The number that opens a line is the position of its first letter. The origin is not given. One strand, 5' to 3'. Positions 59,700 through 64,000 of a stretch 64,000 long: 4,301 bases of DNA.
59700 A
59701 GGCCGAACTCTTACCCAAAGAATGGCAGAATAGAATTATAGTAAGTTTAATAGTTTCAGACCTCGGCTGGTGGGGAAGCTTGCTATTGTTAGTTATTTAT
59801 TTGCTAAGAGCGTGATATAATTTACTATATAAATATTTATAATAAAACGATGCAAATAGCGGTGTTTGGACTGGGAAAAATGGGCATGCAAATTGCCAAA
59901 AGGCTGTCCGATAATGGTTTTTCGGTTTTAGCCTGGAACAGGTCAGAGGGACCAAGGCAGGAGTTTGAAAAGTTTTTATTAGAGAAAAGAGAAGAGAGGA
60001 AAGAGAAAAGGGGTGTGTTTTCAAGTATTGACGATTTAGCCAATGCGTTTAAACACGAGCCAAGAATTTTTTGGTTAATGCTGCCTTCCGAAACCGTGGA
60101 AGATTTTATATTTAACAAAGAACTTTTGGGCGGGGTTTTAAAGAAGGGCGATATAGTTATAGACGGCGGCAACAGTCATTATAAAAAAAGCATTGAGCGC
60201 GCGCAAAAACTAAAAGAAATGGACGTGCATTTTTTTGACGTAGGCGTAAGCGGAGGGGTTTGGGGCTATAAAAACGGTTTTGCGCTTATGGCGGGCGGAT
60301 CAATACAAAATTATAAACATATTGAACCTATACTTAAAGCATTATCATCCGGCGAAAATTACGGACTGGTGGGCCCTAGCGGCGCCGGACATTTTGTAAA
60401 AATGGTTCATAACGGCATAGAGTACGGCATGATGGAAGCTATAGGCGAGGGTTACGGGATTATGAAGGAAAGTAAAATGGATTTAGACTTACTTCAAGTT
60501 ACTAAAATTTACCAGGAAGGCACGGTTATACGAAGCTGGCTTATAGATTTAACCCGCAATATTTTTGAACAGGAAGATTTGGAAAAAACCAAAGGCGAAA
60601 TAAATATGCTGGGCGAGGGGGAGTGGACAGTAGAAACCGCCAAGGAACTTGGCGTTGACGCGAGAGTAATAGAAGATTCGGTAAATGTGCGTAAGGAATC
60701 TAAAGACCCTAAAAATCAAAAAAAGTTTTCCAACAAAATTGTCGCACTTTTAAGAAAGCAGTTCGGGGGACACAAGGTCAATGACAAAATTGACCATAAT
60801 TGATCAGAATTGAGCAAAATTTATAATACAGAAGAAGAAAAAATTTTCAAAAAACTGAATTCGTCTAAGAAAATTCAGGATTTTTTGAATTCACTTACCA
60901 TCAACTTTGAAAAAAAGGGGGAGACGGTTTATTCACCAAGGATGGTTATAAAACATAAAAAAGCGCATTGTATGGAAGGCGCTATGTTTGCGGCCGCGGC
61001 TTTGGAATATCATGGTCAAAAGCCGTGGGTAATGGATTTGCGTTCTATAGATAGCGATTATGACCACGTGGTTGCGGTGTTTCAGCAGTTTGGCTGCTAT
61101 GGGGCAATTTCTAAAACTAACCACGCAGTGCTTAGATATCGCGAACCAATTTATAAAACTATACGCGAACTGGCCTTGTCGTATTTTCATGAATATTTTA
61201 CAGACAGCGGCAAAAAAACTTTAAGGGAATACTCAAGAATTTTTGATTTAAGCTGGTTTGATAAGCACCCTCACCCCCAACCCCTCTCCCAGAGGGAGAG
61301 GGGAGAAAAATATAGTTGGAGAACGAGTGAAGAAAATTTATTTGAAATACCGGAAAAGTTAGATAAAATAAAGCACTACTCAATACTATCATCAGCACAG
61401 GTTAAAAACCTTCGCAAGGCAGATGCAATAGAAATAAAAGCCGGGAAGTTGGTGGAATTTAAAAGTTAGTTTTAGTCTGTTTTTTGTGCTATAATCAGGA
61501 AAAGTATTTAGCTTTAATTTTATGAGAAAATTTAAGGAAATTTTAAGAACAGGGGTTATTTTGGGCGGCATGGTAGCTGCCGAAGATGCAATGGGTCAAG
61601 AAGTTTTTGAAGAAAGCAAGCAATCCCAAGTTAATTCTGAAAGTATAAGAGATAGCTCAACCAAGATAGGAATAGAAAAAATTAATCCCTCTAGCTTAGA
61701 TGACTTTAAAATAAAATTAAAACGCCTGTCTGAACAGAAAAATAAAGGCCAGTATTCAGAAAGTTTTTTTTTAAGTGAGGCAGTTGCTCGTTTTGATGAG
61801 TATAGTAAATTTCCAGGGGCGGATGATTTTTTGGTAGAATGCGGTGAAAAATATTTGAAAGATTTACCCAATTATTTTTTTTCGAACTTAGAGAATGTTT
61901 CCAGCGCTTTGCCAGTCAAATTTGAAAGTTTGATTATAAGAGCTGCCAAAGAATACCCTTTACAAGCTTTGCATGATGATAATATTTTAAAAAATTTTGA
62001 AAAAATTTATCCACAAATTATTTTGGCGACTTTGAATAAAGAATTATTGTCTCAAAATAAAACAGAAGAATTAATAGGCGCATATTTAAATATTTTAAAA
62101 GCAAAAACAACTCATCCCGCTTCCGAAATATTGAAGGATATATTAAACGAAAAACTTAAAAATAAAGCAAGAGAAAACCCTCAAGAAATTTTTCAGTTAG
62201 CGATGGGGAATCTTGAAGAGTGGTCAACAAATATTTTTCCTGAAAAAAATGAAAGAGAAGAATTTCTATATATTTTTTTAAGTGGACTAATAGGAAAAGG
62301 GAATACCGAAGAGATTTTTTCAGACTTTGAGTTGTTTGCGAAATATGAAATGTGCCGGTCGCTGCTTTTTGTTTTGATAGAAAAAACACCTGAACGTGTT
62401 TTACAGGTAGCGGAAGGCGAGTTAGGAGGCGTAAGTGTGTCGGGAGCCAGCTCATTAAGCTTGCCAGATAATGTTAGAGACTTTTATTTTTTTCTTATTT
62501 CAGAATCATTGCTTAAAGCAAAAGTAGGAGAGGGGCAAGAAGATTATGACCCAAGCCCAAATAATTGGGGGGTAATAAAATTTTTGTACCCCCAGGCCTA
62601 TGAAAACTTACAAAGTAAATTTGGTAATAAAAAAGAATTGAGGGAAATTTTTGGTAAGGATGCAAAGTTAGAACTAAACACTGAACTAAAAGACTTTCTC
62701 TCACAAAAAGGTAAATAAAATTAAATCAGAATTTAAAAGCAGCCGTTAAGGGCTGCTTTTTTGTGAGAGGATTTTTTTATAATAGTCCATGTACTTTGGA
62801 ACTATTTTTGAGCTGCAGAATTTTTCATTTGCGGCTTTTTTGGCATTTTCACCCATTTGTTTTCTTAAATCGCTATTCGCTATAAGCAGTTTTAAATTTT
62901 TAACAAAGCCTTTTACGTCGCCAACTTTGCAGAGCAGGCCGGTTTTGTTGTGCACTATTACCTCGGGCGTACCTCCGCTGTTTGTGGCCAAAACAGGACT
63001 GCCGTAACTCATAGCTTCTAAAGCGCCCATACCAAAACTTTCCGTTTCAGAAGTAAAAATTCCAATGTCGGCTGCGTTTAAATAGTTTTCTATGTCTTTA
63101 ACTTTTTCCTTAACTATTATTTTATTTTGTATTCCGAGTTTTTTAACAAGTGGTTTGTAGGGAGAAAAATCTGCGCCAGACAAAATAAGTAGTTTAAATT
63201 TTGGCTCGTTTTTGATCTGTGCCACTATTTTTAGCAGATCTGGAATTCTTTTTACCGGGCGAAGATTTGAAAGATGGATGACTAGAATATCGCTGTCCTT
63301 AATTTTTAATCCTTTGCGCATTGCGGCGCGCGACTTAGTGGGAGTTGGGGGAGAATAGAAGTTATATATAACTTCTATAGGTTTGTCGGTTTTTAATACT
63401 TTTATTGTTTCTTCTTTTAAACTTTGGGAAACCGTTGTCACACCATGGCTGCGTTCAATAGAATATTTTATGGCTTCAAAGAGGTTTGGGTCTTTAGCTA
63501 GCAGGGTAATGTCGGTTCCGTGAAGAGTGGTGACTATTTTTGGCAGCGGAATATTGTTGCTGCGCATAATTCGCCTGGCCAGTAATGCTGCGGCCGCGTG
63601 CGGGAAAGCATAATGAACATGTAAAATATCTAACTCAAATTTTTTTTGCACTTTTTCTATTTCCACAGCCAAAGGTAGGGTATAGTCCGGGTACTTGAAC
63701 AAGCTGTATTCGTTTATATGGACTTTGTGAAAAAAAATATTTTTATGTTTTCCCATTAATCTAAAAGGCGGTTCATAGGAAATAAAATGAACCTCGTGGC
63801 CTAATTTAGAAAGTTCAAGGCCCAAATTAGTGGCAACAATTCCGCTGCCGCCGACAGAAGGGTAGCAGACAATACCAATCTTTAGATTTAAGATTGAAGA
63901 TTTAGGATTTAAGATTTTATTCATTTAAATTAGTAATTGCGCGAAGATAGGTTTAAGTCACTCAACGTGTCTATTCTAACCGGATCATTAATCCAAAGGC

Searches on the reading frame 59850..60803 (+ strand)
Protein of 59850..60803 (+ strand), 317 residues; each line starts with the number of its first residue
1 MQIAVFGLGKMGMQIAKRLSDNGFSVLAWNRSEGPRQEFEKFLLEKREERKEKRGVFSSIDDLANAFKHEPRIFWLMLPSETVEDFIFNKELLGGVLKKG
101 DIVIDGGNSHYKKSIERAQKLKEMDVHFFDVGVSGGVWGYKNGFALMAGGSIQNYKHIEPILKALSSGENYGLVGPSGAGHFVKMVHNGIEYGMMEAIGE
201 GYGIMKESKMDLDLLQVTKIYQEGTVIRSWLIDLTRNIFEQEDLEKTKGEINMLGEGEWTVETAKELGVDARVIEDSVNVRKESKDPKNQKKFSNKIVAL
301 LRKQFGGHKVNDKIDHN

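Call 62: search_protein_families(library=pfam, proteins=[window:59850-60803:+])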
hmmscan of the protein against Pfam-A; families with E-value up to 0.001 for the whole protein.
window:59850-60803:+ (317 aa): 4 families
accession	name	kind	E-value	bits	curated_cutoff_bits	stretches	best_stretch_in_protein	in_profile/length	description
PF03446.21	NAD_binding_2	-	4.2e-35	121.6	21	1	2-167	1-154/161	NAD binding domain of 6-phosphogluconate dehydrogenase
PF00393.24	6PGD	-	9.8e-25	88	27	1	180-297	1-126/290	6-phosphogluconate dehydrogenase, C-terminal domain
PF01210.29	NAD_Gly3P_dh_N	-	0.00013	22.4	23.1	1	2-41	1-37/158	NAD-dependent glycerol-3-phosphate dehydrogenase N-terminus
PF02826.25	2-Hacid_dh_C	-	0.00027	20.8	25.1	1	2-42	38-78/178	D-isomer specific 2-hydroxyacid dehydrogenase, NAD binding domain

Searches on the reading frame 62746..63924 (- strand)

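Call 62: search_protein_families(library=pfam, proteins=[window:62746-63924:-])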
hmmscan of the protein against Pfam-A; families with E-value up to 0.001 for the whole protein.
window:62746-63924:- (392 aa): 7 families
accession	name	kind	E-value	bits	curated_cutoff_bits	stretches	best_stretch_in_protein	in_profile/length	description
PF00534.26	Glycos_transf_1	-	9.7e-38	129.8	26.4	1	200-363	3-171/172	Glycosyl transferases group 1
PF13692.12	Glyco_trans_1_4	-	5.7e-26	91.9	27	1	215-350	4-142/142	Glycosyl transferases group 1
PF13439.12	Glyco_transf_4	-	1.7e-25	90.5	28.5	1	24-189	1-165/170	Glycosyltransferase Family 4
PF13477.12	Glyco_trans_4_2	-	6.4e-12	46.3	23.4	1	34-163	16-136/139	Glycosyl transferase 4-like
PF13579.12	Glyco_trans_4_4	-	1.3e-09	39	29.7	1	25-188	1-157/158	Glycosyl transferase 4-like domain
PF20706.3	GT4-conflict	-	2.5e-06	27.2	26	1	274-323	271-320/385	Family 4 Glycosyltransferase in conflict systems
PF08323.17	Glyco_transf_5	-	0.00034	20.8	22.7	0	21-52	10-43/239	Starch synthase catalytic domain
